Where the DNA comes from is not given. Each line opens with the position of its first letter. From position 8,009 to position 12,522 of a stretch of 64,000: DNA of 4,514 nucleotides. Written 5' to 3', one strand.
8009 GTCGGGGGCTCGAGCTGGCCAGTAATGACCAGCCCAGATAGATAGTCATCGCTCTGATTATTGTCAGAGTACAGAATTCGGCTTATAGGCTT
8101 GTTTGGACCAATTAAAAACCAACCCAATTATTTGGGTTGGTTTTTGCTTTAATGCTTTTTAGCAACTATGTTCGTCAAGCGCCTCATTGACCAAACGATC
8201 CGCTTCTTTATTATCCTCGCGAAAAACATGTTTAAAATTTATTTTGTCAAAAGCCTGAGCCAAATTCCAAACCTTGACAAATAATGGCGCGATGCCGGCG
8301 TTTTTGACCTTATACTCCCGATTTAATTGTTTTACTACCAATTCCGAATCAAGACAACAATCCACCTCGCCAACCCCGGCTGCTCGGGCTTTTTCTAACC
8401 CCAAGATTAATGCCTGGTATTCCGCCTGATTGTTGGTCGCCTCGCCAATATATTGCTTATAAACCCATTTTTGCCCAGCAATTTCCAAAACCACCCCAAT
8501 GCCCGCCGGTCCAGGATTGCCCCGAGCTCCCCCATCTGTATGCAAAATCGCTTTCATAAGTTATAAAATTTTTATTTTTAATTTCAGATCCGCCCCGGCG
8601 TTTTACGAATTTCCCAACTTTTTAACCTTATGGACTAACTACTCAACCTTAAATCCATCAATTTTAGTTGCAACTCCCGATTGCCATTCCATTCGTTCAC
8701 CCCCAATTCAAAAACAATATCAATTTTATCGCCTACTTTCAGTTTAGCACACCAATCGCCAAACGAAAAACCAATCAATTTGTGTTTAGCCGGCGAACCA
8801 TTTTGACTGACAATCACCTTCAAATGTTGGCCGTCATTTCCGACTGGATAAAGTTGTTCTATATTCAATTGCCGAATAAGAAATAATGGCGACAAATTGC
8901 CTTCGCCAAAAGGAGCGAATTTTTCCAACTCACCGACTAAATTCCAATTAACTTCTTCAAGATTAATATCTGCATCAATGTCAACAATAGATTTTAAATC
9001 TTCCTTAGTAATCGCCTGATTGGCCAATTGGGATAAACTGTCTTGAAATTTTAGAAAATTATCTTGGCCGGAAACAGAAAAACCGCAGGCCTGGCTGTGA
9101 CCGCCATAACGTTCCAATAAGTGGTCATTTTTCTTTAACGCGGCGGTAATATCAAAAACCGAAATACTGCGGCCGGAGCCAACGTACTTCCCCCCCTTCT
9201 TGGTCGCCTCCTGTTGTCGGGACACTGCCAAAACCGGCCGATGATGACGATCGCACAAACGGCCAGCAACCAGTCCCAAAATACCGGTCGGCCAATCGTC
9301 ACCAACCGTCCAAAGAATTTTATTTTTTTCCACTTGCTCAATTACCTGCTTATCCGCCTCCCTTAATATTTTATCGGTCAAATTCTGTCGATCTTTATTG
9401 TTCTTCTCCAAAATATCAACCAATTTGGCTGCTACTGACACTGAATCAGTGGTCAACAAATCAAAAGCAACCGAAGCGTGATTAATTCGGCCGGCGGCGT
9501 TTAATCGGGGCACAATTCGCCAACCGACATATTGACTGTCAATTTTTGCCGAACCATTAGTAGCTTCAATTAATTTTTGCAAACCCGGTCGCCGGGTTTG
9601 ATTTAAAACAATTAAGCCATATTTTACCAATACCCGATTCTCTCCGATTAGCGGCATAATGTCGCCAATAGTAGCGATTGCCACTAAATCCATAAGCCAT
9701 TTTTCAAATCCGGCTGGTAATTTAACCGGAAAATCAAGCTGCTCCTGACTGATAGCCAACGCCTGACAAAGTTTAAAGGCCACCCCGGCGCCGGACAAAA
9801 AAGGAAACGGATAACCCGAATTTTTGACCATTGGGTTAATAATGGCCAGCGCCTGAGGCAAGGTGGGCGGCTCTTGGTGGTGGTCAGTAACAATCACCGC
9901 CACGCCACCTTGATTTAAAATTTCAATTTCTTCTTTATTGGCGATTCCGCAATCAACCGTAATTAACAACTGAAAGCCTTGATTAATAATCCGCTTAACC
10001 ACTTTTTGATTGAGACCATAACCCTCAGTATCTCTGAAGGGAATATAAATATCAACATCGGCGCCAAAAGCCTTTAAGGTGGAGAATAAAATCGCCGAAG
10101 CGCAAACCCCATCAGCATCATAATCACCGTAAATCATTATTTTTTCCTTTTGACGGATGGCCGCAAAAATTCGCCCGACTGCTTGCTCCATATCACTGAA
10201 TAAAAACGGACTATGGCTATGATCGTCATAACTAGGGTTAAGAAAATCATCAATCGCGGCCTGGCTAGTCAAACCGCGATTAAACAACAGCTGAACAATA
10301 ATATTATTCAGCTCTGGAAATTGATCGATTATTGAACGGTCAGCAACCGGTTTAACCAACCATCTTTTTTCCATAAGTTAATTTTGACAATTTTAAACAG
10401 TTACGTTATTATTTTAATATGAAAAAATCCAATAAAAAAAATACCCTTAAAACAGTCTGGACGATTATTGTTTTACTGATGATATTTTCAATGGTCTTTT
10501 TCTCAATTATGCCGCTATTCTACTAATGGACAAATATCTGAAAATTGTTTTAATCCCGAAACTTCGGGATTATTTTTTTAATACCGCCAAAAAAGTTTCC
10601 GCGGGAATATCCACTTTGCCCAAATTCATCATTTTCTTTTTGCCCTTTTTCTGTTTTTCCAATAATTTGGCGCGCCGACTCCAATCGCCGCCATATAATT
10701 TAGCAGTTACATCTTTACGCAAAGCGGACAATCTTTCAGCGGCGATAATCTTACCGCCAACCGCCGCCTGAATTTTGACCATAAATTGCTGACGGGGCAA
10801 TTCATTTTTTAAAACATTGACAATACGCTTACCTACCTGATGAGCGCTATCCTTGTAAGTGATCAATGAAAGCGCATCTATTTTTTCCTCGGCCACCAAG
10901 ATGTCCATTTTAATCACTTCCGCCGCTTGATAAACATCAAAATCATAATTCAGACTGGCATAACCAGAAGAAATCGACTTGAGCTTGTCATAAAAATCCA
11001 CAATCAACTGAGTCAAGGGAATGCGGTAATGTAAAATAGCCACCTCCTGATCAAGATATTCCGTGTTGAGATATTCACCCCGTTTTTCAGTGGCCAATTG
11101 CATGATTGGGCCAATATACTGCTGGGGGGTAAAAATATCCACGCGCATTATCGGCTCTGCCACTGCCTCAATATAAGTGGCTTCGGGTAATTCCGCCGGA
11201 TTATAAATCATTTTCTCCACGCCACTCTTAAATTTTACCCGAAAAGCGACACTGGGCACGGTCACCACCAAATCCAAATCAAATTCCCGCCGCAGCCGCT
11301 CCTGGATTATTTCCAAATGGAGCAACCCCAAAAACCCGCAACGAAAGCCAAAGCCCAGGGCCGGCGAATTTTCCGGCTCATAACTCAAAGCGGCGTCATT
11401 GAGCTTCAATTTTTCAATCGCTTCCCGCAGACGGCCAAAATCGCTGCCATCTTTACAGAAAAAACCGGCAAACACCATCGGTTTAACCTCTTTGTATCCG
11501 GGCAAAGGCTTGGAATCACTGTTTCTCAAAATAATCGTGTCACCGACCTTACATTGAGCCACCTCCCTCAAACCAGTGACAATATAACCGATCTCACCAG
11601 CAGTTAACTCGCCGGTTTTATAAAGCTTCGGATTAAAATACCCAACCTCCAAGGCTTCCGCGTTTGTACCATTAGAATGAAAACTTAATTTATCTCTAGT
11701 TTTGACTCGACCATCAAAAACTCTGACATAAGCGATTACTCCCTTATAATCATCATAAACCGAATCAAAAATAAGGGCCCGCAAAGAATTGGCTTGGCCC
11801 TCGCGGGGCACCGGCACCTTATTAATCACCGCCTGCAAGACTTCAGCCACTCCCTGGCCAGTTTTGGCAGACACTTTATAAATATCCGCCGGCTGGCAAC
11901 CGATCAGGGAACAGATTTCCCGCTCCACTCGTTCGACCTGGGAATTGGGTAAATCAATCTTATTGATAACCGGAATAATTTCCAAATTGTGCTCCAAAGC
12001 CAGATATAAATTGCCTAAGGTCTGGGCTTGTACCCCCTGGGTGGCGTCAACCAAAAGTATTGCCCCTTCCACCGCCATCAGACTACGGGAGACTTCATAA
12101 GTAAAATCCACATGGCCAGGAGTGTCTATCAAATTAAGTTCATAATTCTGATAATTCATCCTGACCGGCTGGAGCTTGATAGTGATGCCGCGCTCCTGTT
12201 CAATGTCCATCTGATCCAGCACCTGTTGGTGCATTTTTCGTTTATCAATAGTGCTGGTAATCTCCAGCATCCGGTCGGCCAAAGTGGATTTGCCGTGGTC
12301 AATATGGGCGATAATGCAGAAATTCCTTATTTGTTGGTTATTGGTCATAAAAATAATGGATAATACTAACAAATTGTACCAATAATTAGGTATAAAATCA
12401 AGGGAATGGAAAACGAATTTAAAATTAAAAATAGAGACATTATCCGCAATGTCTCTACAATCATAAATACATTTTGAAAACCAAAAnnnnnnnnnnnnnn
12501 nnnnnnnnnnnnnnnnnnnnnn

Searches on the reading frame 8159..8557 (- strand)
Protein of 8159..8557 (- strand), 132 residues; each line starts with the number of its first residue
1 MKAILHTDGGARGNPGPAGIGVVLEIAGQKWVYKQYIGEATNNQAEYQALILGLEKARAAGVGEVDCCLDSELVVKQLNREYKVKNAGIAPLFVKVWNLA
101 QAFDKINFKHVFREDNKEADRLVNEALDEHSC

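Call 42: search_protein_families(library=pfam, proteins=[window:8159-8557:-], max_evalue=0.00001)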
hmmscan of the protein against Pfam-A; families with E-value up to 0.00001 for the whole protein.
window:8159-8557:- (132 aa): 2 families
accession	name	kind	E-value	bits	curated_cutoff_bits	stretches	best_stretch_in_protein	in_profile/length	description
PF13456.12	RVT_3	-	1e-22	80.8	21.6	1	7-126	2-123/123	Reverse transcriptase-like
PF00075.30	RNase_H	-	6.8e-12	46.2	25.8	1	3-126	4-139/141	RNase H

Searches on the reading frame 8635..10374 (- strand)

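Call 42: search_protein_families(library=pfam, proteins=[window:8635-10374:-], max_evalue=0.00001)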
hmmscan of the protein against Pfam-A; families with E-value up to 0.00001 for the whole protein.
window:8635-10374:- (579 aa): 3 families
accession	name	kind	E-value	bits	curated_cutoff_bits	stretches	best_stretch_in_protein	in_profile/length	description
PF17768.7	RecJ_OB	-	1.9e-30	105.5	27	1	466-574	1-107/107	RecJ OB domain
PF01368.27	DHH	-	4e-26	92.2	28.1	1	78-234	1-124/125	DHH family, N-terminal domain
PF02272.25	DHHA1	-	1.4e-10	42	25.9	1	353-451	4-100/102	DHHA1 domain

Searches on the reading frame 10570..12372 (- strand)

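Call 42: search_protein_families(library=pfam, proteins=[window:10570-12372:-], max_evalue=0.00001)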
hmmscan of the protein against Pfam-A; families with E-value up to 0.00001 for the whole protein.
window:10570-12372:- (600 aa): 4 families
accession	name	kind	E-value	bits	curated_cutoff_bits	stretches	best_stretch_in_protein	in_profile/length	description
PF00009.33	GTP_EFTU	-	5.9e-57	192.7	26.5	1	14-187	2-187/188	Elongation factor Tu GTP binding domain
PF06421.17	LepA_C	-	1.5e-40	138.1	29.7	1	494-599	2-107/107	GTP-binding protein LepA C-terminus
PF00679.30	EFG_C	-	1.2e-21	76.9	27.9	1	405-486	3-83/89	Elongation factor G C-terminus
PF03144.31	GTP_EFTU_D2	-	9e-06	26.5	30.3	0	211-280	1-72/73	Elongation factor Tu domain 2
